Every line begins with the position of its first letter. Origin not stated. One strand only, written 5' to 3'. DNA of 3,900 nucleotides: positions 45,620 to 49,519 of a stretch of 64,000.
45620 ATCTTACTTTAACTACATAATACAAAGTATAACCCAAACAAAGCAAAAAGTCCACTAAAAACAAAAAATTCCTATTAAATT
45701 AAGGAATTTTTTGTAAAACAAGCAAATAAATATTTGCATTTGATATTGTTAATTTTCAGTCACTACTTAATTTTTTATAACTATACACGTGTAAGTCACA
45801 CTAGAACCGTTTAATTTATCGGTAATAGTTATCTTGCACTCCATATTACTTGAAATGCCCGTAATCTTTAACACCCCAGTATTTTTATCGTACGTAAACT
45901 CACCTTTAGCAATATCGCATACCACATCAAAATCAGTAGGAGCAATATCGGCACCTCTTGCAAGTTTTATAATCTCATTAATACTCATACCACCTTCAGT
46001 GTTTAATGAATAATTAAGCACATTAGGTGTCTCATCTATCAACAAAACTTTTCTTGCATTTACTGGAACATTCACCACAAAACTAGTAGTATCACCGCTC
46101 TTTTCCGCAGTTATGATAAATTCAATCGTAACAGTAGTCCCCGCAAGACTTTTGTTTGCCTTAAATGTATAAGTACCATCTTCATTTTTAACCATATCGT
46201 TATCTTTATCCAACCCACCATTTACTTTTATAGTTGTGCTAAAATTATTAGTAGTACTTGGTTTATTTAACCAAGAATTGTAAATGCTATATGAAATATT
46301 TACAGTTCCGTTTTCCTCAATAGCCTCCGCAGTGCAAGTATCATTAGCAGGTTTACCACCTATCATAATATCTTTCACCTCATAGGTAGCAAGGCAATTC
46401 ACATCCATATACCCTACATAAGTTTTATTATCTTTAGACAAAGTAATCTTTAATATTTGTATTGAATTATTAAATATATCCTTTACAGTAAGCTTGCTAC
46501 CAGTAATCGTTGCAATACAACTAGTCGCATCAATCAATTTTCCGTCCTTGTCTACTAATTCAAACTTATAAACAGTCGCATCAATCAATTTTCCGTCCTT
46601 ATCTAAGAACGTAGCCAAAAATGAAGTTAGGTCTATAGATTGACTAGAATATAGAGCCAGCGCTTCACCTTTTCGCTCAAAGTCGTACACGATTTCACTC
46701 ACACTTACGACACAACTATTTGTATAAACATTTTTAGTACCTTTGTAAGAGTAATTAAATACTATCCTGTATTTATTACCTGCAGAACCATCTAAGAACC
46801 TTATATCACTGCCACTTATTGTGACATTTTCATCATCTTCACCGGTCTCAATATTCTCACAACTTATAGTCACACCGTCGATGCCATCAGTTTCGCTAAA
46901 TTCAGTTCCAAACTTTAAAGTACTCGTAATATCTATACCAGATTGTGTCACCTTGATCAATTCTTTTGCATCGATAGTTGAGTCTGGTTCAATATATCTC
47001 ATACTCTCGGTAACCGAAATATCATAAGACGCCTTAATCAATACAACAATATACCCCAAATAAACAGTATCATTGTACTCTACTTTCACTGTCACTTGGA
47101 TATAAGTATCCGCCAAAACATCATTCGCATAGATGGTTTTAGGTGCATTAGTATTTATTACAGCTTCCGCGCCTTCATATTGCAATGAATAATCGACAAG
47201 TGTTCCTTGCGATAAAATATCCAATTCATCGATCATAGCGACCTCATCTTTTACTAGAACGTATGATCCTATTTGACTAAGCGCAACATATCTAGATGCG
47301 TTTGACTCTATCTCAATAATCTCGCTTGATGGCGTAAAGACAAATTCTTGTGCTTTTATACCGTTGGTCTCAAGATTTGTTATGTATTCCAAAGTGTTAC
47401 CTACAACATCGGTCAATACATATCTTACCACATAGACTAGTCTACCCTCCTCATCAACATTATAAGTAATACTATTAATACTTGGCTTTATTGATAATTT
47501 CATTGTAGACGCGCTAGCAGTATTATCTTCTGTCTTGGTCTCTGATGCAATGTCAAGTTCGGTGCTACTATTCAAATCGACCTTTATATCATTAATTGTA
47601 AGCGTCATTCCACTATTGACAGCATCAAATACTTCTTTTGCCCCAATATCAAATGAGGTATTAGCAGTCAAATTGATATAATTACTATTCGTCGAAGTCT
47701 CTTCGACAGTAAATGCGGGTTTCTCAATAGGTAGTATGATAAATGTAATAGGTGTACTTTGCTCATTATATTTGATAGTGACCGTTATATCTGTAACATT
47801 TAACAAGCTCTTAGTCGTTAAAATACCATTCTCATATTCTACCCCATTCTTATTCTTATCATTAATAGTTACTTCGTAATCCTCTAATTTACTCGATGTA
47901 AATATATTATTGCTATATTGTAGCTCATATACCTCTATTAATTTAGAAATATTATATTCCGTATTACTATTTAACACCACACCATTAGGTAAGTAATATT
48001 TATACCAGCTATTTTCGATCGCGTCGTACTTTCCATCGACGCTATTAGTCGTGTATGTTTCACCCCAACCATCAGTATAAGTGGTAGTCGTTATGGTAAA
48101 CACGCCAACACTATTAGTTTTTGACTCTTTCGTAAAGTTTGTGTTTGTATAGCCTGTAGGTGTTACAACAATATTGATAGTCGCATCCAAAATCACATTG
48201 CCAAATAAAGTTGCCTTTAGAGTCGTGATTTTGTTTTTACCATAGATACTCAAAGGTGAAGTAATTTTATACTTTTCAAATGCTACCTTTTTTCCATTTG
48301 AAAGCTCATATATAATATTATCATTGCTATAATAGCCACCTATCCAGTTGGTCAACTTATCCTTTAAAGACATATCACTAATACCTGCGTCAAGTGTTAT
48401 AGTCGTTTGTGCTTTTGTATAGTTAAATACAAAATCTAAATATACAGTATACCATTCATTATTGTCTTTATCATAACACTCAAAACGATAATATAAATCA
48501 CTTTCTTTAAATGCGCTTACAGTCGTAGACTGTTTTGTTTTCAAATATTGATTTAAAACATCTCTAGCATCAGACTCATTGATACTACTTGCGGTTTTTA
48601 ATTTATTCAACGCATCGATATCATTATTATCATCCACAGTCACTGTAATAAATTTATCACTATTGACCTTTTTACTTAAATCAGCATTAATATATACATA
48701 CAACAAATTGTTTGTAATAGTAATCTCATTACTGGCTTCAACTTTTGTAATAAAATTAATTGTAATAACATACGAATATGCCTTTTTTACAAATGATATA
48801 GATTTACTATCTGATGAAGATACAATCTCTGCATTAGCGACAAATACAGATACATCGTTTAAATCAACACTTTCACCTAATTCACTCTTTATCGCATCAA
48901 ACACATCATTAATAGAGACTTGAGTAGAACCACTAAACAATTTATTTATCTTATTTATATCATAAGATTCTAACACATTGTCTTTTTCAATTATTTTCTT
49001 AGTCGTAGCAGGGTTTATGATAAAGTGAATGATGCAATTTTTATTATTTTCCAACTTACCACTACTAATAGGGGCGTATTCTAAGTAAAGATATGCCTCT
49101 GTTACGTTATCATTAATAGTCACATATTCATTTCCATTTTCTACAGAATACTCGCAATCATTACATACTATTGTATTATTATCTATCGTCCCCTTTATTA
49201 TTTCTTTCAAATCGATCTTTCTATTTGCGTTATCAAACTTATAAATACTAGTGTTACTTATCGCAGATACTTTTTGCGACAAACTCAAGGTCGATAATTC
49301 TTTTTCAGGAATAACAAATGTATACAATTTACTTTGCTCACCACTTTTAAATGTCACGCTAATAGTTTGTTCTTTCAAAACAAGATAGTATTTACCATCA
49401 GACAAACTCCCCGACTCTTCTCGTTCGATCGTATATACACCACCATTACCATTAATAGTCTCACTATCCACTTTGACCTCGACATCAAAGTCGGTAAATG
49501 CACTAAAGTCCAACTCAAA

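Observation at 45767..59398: Single 13.6-kb gene encoding a 4543-aa non-repetitive surface protein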

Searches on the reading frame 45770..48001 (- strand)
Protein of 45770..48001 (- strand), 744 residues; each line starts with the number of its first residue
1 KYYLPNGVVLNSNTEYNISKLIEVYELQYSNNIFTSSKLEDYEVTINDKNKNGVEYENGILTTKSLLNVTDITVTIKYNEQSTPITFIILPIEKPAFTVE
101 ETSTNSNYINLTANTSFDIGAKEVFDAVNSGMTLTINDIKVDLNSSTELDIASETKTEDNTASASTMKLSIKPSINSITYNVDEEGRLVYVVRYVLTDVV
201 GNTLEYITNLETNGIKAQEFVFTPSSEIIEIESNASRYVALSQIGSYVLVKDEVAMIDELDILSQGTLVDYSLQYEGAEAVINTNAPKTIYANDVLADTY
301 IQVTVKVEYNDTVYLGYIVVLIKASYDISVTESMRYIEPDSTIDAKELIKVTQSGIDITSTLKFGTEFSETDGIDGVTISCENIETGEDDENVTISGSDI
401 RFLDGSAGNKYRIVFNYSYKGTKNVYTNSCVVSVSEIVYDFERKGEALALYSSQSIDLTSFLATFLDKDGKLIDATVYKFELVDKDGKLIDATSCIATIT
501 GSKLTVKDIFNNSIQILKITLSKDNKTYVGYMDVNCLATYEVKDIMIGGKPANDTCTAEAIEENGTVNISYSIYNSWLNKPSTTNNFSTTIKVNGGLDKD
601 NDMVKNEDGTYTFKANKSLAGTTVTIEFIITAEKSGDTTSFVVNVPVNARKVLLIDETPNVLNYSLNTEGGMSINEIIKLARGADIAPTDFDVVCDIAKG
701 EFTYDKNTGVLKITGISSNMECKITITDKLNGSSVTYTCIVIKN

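Call 56: find_related_loci(query=A2, collection=metagenome_contigs, flank=10000)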
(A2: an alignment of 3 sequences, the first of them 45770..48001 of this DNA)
Query A2 (744 aa) in metagenome_contigs; peptide patterns used: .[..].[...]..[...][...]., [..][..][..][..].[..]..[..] (x = any residue, [..] = any of these).
600 stretches matched a pattern, but none encodes a relative of the query by tblastn (E <= 1e-3).

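Call 62: predict_structure(alignment_id=A2)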
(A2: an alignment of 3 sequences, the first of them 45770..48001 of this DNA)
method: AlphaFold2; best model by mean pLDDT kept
length: 744 residues; sequences in the alignment: 3
mean_pLDDT: 51.3   pTM: 0.35
mean pLDDT of the five models: 51.3, 50.7, 46.7, 45.7, 42.9
residues with pLDDT >= 90: 14; 70-90: 144; 50-70: 222; < 50: 364
segments of 3 or more residues with pLDDT < 50: 1-15, 32-34, 64-69, 88-372, 398-400, 403-409, 430-446, 468-470, 492-494, 654-663, 682-685
pLDDT, mean of each block of 10 residues (from residue 1): 37 50 57 56 60 54 49 59 52 28 27 28 34 27 23 22 28 33 34 32 22 27 33 30 35 33 32 31 30 29 33 31 28 30 37 38 33 53 60 54 49 58 52 43 50 71 54 64 61 61 71 68 56 69 86 81 82 76 72 71 79 76 86 75 82 45 56 66 57 81 83 79 77 68 66
secondary structure, 60 per line:
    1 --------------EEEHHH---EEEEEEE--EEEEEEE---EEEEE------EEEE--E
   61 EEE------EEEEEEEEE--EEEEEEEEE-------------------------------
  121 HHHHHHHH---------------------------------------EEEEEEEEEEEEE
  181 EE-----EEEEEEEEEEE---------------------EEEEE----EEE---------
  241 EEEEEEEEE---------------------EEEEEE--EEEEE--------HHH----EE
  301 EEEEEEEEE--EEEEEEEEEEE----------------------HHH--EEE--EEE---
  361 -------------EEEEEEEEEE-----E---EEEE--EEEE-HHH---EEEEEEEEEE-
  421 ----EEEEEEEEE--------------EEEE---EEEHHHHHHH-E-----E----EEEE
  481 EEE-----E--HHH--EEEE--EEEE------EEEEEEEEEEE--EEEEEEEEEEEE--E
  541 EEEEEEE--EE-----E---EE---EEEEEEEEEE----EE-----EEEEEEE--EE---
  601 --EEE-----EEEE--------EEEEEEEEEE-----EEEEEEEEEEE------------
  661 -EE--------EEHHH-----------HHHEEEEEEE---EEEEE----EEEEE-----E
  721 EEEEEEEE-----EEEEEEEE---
elements in order (helices of 4 or more, strands of 3 or more residues): E15-17 E24-30 E33-39 E43-47 E54-57 E60-63 E70-78 E81-89 H121-128 E168-182 E188-198 E220-224 E229-231 E241-249 E271-276 E279-283 E299-309 E312-322 E350-352 E355-357 E374-383 E393-396 E399-402 E410-419 E425-433 E448-451 E455-457 H458-464 E477-483 E497-500 E503-506 E513-523 E526-537 E540-547 E566-575 E587-593 E603-605 E611-614 E623-632 E638-648 E691-697 E701-705 E710-714 E720-728 E734-741

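Call 65: fold_search(model_id=the predicted structure, library=pdb)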
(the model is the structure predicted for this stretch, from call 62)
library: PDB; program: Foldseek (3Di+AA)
matches with E <= 10: 1576; with E <= 0.001: 249
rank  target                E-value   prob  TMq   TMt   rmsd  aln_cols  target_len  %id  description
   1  9hcj_10               1.6e-10  1.00  0.14  0.07  37.6       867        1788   10  D. discoideum nuclear pore complex (released 2024-12-25)
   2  5dzv_B                1.8e-10  1.00  0.15  0.19  29.2       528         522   10  Protocadherin alpha 7 extracellular cadherin domains 1-5 (released 2016-05-04)
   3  9g93_A                3.2e-10  1.00  0.11  0.14  37.7       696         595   10  CryoET structure of the in vitro grown Bacillus anthracis Sap S-layer (released 2024-12-18)
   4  3ubh                  1.8e-09  1.00  0.15  0.23  30.8       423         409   12  Crystal structure of Drosophila N-cadherin EC1-4 (released 2011-12-21)
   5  7r5k_10               2.3e-09  1.00  0.11  0.06  39.0       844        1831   10  Human nuclear pore complex (constricted) (released 2022-06-22)
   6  6qx4_B                2.8e-09  1.00  0.17  0.20  23.3       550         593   12  Structure of the Bacillus anthracis Sap S-layer assembly domain (released 2019-07-31)
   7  3b43                  4.5e-09  1.00  0.18  0.22  43.0       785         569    6  I-band fragment I65-I70 from titin (released 2008-01-22)
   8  6hhu_A                5.5e-09  1.00  0.18  0.22  23.0       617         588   12  Structure of the Bacillus anthracis Sap S-layer assembly domain (released 2019-07-24)
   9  6qx4_A                6.3e-09  1.00  0.17  0.20  23.4       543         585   11  Structure of the Bacillus anthracis Sap S-layer assembly domain (released 2019-07-31)
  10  3dmk_A                1.2e-08  1.00  0.18  0.18  30.5       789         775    8  Crystal structure of Down Syndrome Cell Adhesion Molecule (DSCAM) isoform 1.30.30, N-terminal eight Ig domains (released 2008-10-07)
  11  7ol4_D                1.4e-08  1.00  0.12  0.15  33.5       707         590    8  Mouse contactin-1 neurofascin-155 immunoglobulin domains adhesion complex (released 2022-12-14)
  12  7ok5_A                1.6e-08  1.00  0.12  0.15  32.4       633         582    9  Crystal structure of mouse neurofascin 155 immunoglobulin domains (released 2022-12-14)
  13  2om5                  2.3e-08  1.00  0.13  0.21  40.5       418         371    9  N-Terminal Fragment of Human TAX1 (released 2007-11-20)
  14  8k3j_A                2.7e-08  1.00  0.17  0.21  24.5       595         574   10  Structure of human CNTN2 immunoglobulin domains 1-6 homo-dimer (released 2024-07-17)
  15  7ok5_B                3.1e-08  1.00  0.14  0.17  35.4       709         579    9  Crystal structure of mouse neurofascin 155 immunoglobulin domains (released 2022-12-14)
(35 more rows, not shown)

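Call 87: find_related_loci(query=A2, collection=viral_contigs, flank=5000)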
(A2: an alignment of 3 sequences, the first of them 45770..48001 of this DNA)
Query A2 (744 aa) in viral_contigs; peptide patterns used: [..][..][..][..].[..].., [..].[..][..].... (x = any residue, [..] = any of these).
81 stretches matched a pattern, but none encodes a relative of the query by tblastn (E <= 1e-3).

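Call 92: fold_search(model_id=the predicted structure, library=viral)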
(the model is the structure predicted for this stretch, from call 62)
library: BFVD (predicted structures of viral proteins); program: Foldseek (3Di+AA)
matches with E <= 10: 855; with E <= 0.001: 172
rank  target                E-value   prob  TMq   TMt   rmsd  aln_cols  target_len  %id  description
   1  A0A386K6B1            1.1e-13  1.00  0.15  0.12  33.2       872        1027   14  Putative major tail protein/T1SS secreted agglutinin RTX [Dickeya phage vB_DsoM_JA11]
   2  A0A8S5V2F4            1.6e-12  1.00  0.18  0.19  29.5       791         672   13  Uncharacterized protein [CrAss-like virus sp. ctelJ1]
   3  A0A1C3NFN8            2.4e-12  1.00  0.21  0.19  50.9       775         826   12  (no name in the UniProt tables at hand)
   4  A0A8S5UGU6            4.5e-12  1.00  0.13  0.16  44.6       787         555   10  Uncharacterized protein [Myoviridae sp. ctshb19]
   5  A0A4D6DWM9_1          6.6e-12  1.00  0.15  0.10  39.5       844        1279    9  Uncharacterized protein [Edwardsiella phage pEt-SU]
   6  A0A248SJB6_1          8.7e-12  1.00  0.14  0.11  28.7       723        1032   12  (no name in the UniProt tables at hand)
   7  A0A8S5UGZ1            1.2e-11  1.00  0.18  0.13  40.7       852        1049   10  Uncharacterized protein [Myoviridae sp. ctshb19]
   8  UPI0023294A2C         2.0e-11  1.00  0.12  0.09  37.9       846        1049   10  (no name look-up for this kind of identifier)
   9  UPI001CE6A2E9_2       2.1e-11  1.00  0.11  0.08  42.8       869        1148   14  (no name look-up for this kind of identifier)
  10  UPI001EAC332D         2.7e-11  1.00  0.14  0.10  48.4       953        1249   12  (no name look-up for this kind of identifier)
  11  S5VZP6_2              3.9e-11  1.00  0.16  0.16  61.1       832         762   11  Putative long tail fiber [Pseudomonas phage PaBG]
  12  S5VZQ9                4.1e-11  1.00  0.11  0.08  41.9       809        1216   10  Uncharacterized protein [Pseudomonas phage PaBG]
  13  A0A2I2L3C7            5.5e-11  1.00  0.20  0.20  20.0       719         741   13  Immunoglobulin-like fold protein [Orpheovirus IHUMI-LCC2]
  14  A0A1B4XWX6            6.6e-11  1.00  0.14  0.11  43.2       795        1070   11  Tail collar domain [Tenacibaculum phage pT24]
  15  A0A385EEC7            6.9e-11  1.00  0.15  0.15  66.0       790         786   12  T1SS secreted agglutinin RTX [Caulobacter phage CcrBL9]
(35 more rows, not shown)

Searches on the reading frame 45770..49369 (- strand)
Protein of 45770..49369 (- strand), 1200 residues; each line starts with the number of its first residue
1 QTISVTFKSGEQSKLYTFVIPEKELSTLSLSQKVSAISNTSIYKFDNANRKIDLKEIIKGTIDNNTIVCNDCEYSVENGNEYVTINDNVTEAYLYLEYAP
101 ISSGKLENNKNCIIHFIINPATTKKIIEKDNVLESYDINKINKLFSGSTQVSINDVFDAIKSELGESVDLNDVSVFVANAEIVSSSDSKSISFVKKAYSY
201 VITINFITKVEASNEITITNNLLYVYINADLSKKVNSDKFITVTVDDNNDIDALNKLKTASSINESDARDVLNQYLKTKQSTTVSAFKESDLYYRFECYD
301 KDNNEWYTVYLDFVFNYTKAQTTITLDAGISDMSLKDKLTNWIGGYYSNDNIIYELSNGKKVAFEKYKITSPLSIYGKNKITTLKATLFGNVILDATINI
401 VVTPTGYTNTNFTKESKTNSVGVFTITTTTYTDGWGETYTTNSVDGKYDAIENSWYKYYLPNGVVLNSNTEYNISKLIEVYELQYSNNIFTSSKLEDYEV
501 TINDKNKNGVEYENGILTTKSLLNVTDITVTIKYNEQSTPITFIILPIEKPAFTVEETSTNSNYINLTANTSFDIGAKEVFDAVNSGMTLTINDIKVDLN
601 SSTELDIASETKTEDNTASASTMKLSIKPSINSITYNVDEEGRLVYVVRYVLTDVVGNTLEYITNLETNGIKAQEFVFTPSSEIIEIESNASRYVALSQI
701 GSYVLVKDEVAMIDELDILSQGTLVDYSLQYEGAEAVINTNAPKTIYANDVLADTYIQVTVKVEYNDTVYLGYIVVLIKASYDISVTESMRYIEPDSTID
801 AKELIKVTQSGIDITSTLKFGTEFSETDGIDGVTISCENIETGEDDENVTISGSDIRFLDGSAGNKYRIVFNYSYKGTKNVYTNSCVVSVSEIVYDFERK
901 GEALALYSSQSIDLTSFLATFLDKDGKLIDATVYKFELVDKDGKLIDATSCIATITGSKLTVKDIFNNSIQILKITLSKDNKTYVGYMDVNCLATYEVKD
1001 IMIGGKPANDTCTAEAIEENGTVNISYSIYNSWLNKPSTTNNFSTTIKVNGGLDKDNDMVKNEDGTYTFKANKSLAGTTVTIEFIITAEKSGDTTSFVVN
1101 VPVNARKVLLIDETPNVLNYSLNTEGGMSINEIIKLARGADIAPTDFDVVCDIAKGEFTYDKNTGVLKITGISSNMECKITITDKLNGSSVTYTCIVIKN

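Call 39: search_protein_representatives(protein=window:45770-49369:-)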
Query: 1200 residues. Proteins with E-value up to 0.001 (for the whole library): 3; up to 1e-10: 3; up to 1e-30: 2. The best 3 are listed.
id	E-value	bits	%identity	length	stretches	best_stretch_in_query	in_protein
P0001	0.0e+00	2493.4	99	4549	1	1-1200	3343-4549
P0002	2.0e-100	353.8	39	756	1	468-1200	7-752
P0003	8.9e-11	57.0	28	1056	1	699-1198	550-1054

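Call 41: find_encoding_contigs(protein=P0002, flank=10000)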
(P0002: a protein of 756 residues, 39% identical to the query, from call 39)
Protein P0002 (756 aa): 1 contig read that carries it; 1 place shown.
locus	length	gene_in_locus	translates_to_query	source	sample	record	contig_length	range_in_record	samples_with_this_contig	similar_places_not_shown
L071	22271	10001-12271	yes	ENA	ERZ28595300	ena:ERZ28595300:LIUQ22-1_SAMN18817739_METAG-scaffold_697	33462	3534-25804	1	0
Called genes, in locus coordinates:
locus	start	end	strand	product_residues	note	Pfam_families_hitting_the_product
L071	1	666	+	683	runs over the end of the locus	-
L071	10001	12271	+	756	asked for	-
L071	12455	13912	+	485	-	PF13396:PLDc_N (weak), PF13091:PLDc_2, PF00614:PLDc, PF13091:PLDc_2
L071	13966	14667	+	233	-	PF00149:Metallophos, PF12850:Metallophos_2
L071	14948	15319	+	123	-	PF00584:SecE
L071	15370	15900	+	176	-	PF02357:NusG, PF23284:KOW2_Spt5 (weak)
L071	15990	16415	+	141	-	PF03946:Ribosomal_L11_N, PF00298:Ribosomal_L11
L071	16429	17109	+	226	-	PF00687:Ribosomal_L1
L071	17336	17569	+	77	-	-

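Call 42: find_encoding_contigs(protein=P0003, flank=10000)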
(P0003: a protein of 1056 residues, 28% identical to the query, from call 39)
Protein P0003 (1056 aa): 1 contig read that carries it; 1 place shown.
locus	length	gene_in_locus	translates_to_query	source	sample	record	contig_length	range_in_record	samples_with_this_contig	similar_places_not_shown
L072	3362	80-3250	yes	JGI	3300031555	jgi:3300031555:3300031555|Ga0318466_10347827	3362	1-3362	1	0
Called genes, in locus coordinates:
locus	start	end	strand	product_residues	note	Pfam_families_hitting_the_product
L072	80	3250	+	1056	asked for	-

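Call 45: find_homologous_proteins(query=A1, max_evalue=0.001)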
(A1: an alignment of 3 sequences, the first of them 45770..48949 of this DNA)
Query A1 (3 sequences): 8000 candidates shared short words with the query, none scored E <= 0.001.

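Call 104: list_cluster_members(proteins=[P0001, P0002, P0003])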
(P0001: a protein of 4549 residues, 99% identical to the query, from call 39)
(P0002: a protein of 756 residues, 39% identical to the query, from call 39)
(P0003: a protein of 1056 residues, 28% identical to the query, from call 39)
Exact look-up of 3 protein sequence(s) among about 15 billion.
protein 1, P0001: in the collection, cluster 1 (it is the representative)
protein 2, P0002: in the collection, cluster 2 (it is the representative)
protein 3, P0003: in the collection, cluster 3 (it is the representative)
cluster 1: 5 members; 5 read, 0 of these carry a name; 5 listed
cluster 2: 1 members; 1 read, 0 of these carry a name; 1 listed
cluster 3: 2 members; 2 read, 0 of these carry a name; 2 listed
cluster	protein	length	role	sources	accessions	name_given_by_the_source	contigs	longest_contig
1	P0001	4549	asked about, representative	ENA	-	-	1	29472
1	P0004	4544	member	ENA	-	-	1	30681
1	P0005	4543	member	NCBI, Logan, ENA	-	-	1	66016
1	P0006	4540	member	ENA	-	-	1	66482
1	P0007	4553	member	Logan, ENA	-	-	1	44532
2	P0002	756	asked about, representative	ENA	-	-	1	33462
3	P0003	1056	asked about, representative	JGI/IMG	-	-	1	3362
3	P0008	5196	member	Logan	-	-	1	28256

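Call 105: find_encoding_contigs(protein=P0008, flank=10000)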
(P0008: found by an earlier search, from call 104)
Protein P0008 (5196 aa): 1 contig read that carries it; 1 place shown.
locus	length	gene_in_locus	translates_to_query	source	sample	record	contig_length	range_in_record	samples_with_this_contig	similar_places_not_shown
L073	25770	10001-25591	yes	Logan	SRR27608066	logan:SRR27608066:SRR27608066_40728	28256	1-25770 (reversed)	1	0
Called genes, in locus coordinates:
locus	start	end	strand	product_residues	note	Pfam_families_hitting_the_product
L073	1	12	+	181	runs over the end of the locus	-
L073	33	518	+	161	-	-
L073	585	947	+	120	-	PF12158:DUF3592 (weak)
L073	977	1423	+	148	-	-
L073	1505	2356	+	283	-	-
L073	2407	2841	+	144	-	-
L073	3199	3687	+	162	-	-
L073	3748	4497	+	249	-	PF01416:PseudoU_synth_1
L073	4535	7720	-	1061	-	-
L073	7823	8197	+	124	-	PF01925:TauE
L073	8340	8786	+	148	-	PF01925:TauE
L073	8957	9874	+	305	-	PF20720:nSTAND3 (weak), PF00485:PRK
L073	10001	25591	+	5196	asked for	-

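Call 106: find_encoding_contigs(protein=P0005, flank=3000, max_places=4)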
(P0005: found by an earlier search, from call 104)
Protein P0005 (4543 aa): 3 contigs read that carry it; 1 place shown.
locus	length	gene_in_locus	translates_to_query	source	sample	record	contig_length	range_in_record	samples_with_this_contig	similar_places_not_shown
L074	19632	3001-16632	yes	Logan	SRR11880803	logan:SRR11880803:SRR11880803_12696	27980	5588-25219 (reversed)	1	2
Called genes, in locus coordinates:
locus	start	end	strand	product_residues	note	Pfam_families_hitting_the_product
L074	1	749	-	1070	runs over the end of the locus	-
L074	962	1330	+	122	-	PF01925:TauE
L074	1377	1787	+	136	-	PF01925:TauE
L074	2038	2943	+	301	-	PF00485:PRK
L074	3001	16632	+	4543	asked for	-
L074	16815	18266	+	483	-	PF13091:PLDc_2, PF00614:PLDc (weak), PF13091:PLDc_2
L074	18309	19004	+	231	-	PF00149:Metallophos, PF12850:Metallophos_2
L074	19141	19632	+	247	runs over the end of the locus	PF01520:Amidase_3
